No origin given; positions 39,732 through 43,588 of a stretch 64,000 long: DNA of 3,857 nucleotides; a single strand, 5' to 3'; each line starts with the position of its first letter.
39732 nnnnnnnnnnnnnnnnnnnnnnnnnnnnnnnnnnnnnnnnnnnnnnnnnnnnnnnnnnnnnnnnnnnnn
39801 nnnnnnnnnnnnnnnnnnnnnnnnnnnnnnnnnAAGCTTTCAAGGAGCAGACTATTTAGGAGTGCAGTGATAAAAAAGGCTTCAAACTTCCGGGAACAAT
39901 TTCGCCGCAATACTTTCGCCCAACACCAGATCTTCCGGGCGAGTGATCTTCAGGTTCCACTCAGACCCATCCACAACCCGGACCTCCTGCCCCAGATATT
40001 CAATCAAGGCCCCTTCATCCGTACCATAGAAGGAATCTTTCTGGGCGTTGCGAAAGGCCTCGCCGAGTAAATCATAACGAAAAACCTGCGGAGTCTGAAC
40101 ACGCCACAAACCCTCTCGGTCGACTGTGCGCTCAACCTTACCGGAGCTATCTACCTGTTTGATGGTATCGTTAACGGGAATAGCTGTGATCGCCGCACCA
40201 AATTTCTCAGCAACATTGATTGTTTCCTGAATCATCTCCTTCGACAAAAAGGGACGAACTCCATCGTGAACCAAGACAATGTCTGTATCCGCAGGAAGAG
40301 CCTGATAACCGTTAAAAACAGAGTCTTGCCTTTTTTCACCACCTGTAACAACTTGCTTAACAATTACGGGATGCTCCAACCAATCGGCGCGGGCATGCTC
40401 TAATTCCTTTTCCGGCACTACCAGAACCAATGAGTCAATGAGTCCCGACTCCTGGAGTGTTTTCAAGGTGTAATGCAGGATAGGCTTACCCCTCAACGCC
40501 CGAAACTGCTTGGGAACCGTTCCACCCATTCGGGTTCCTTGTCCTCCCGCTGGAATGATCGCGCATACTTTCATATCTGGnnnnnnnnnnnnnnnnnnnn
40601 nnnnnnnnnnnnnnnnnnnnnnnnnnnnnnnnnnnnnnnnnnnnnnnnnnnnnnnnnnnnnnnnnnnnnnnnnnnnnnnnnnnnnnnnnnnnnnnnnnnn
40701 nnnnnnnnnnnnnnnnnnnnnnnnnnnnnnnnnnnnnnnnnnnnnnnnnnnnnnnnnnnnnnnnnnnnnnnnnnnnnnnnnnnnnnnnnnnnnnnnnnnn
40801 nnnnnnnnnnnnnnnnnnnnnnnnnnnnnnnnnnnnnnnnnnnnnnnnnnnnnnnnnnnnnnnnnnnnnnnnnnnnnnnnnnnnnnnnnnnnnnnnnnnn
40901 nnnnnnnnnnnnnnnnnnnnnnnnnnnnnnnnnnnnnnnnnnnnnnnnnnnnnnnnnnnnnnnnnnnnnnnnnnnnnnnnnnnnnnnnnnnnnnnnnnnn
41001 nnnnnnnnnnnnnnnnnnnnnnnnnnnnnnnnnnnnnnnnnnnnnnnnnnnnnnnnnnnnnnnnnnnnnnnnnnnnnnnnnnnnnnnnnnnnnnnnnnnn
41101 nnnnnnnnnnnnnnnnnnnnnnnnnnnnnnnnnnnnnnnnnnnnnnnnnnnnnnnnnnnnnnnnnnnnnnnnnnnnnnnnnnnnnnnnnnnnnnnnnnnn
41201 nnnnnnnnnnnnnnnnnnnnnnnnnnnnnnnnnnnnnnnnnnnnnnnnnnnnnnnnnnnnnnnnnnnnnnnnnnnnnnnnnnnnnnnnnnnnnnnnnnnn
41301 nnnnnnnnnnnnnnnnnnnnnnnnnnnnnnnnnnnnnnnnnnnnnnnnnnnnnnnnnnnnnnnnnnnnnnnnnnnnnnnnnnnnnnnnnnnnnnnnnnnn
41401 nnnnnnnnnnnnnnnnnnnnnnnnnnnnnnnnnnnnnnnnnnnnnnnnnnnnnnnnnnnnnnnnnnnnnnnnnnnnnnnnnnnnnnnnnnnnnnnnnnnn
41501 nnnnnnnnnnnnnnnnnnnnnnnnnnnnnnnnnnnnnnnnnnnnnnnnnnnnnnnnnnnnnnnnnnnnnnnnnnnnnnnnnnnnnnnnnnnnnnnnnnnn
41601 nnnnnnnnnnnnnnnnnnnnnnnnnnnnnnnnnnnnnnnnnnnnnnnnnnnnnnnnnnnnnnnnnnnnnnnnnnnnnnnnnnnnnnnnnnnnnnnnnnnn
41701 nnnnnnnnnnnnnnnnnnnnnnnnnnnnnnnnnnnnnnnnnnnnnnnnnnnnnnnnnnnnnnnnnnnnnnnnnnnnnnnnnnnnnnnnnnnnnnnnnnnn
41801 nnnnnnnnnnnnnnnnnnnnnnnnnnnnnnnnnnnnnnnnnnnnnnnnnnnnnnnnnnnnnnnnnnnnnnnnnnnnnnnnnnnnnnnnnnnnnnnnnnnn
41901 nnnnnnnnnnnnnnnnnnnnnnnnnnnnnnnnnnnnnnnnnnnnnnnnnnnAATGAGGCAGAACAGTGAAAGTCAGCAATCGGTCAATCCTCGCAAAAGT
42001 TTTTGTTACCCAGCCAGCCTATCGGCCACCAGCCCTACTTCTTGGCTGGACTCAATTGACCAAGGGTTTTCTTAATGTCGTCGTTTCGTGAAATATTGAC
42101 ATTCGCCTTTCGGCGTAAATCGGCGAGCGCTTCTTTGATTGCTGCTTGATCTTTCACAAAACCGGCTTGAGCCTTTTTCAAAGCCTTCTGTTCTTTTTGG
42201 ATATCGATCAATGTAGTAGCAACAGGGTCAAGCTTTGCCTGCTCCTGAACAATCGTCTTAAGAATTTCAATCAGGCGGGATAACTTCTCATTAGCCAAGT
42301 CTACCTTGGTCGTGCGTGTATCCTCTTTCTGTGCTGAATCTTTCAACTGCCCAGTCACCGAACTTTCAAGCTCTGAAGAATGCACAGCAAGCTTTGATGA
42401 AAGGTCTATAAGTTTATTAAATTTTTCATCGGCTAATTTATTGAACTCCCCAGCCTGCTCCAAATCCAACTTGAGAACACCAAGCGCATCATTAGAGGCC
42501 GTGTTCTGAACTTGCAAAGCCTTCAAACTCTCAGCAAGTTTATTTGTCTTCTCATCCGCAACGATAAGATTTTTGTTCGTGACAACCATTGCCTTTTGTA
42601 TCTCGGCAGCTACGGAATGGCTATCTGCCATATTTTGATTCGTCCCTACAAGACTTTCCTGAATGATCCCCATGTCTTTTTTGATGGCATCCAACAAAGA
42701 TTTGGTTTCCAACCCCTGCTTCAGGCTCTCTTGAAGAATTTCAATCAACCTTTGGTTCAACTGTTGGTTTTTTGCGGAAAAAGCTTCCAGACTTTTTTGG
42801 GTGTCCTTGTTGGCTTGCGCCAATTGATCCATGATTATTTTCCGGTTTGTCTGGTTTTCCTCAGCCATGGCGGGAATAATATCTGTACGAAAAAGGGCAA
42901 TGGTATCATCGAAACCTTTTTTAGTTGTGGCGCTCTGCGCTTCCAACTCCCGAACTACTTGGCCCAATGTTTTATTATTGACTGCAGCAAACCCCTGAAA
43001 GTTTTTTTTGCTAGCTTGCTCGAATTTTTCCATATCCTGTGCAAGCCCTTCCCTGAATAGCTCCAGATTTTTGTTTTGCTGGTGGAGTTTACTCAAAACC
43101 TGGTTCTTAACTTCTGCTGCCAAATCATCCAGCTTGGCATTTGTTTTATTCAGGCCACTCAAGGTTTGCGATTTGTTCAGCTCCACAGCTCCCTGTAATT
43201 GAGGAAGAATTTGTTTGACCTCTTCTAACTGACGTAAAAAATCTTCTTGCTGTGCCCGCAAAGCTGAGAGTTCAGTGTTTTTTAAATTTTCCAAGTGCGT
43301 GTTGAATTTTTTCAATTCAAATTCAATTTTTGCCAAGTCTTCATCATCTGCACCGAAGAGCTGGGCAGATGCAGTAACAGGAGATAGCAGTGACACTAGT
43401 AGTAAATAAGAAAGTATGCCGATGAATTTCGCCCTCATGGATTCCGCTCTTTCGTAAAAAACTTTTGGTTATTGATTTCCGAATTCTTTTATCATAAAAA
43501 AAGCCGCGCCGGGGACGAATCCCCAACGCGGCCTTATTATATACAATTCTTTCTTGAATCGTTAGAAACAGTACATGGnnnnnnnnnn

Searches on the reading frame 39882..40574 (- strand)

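Call 17: search_protein_families(library=pfam, proteins=[window:39882-40574:-], max_evalue=0.0001)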
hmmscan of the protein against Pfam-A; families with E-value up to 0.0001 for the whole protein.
window:39882-40574:- (230 aa): 3 families
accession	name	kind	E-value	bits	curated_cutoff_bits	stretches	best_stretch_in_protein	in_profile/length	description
PF01128.25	IspD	-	7.6e-71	238.8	27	1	3-222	1-218/221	2-C-methyl-D-erythritol 4-phosphate cytidylyltransferase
PF12804.13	NTP_transf_3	-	1.5e-14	54.9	27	1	5-138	1-127/160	MobA-like NTP transferase domain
PF02348.25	CTP_transf_3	-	1.6e-05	25.3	22.6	1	5-155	2-149/217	Cytidylyltransferase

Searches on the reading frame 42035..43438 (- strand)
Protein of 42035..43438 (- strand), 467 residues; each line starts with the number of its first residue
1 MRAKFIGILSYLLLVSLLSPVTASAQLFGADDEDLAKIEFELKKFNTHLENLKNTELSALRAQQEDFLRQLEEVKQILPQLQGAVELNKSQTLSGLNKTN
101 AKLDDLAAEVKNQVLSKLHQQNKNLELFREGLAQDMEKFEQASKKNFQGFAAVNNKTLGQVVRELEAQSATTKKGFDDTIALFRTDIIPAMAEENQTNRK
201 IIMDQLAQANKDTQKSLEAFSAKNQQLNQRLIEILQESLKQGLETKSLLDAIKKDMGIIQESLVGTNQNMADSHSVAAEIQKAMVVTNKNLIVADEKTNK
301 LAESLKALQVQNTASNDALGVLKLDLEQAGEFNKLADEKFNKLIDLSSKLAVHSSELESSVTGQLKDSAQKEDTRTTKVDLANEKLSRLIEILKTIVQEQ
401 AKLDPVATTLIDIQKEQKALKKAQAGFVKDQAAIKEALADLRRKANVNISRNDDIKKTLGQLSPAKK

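Call 15: search_protein_families(library=pfam, proteins=[window:42035-43438:-], max_evalue=0.0001)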
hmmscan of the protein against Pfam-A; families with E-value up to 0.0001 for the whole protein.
window:42035-43438:- (467 aa): 0 families

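Call 113: search_protein_families(library=pfam, proteins=[window:42035-43438:-], max_evalue=0.01)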
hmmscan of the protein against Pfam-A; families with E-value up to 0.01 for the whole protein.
window:42035-43438:- (467 aa): 1 family
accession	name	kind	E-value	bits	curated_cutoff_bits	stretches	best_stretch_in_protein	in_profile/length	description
PF09361.15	Phasin_2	-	0.0098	16.5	24.9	1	203-284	11-92/100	Phasin protein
